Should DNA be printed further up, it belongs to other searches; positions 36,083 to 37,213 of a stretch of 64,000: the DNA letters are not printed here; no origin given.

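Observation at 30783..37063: Compact envelope glycoconjugate locus: acyltransferase, GT9, three DedA paralogs, FAD-linked oxidase, GT2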

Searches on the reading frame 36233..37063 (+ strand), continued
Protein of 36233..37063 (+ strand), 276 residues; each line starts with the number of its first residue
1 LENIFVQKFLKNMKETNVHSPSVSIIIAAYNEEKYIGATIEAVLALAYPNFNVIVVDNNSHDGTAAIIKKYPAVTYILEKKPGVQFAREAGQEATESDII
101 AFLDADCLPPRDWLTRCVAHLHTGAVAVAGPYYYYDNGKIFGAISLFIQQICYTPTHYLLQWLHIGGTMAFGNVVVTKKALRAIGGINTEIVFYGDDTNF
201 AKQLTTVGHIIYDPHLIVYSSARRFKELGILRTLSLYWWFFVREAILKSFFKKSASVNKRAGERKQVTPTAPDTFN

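Call 41: predict_structure(alignment_id=A6)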
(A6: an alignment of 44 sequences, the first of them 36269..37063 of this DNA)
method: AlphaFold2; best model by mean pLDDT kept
length: 264 residues; sequences in the alignment: 44
mean_pLDDT: 91.7   pTM: 0.87
mean pLDDT of the five models: 91.7, 91.1, 91.1, 90.6, 90.5
residues with pLDDT >= 90: 225; 70-90: 12; 50-70: 9; < 50: 18
segments of 3 or more residues with pLDDT < 50: 249-255, 257-264
pLDDT, mean of each block of 10 residues (from residue 1): 82 98 98 98 98 98 97 97 98 98 98 98 97 97 97 96 98 94 95 98 98 96 95 86 51 46 36
secondary structure, 60 per line:
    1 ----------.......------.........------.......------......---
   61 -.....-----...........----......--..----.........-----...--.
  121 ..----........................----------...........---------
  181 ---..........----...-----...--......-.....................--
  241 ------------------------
elements in order: E11-17 H24-32 E39-45 H52-57 E62-66 H72-82 E87-92 H101-109 E115-117 E120-122 H127-150 E161-165 H166-171 H184-193 E198-200 E206-208 H211-216 H218-238

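Call 44: fold_search(model_id=the predicted structure, library=pdb)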
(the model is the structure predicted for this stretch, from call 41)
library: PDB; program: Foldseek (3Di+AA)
matches with E <= 10: 1443; with E <= 0.001: 380
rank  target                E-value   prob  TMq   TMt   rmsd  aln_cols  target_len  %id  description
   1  9omn_B                4.6e-14  1.00  0.64  0.63   4.7       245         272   18  WrtF fucosyltransferase - GDP-2-deoxy-2-fluoro-beta-L-fucose (released 2025-10-29)
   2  9omk_B                6.8e-14  1.00  0.61  0.63   8.4       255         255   18  WrtF fucosyltransferase - trisaccharide acceptor (released 2025-10-29)
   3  9omm_A                8.7e-14  1.00  0.64  0.65   4.6       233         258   18  WrtF fucosyltransferase - tetrasaccharide product (released 2025-10-29)
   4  9omj_A                1.1e-13  1.00  0.59  0.58   8.5       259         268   18  WrtF fucosyltransferase - GDP-beta-L-fucose (released 2025-10-29)
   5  9omh_D                2.2e-13  1.00  0.60  0.59   4.8       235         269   18  WrtF fucosyltransferase - Apo (released 2025-10-29)
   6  9omh_A                3.7e-13  1.00  0.62  0.60   4.7       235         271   18  WrtF fucosyltransferase - Apo (released 2025-10-29)
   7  9omn_A                5.1e-13  1.00  0.60  0.62   4.9       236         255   18  WrtF fucosyltransferase - GDP-2-deoxy-2-fluoro-beta-L-fucose (released 2025-10-29)
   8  9oml_A                5.1e-13  1.00  0.59  0.60   6.2       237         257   18  WrtF fucosyltransferase - acetylated trisaccharide acceptor (released 2025-10-29)
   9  6yv7_B                5.8e-13  1.00  0.61  0.48  12.3       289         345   18  Mannosyltransferase PcManGT from Pyrobaculum calidifontis (released 2020-07-22)
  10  9omi_A                6.2e-13  1.00  0.62  0.61   5.1       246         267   18  WrtF fucosyltransferase - GDP (released 2025-10-29)
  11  9omi_B                6.2e-13  1.00  0.59  0.61   6.2       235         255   18  WrtF fucosyltransferase - GDP (released 2025-10-29)
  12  2z86_B                1.1e-12  1.00  0.64  0.30   5.2       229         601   22  Crystal structure of chondroitin polymerase from Escherichia coli strain K4 (K4CP) complexed with UDP-GlcUA and UDP (released 2008-09-16)
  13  9omm_B                1.2e-12  1.00  0.63  0.61   4.6       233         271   18  WrtF fucosyltransferase - tetrasaccharide product (released 2025-10-29)
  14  6p61_B                1.3e-12  1.00  0.60  0.81   3.3       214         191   20  Structure of a Glycosyltransferase from Leptospira borgpetersenii serovar Hardjo-bovis (strain JB197) (released 2019-07-10)
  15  9oml_B                1.4e-12  1.00  0.63  0.60   4.7       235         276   18  WrtF fucosyltransferase - acetylated trisaccharide acceptor (released 2025-10-29)
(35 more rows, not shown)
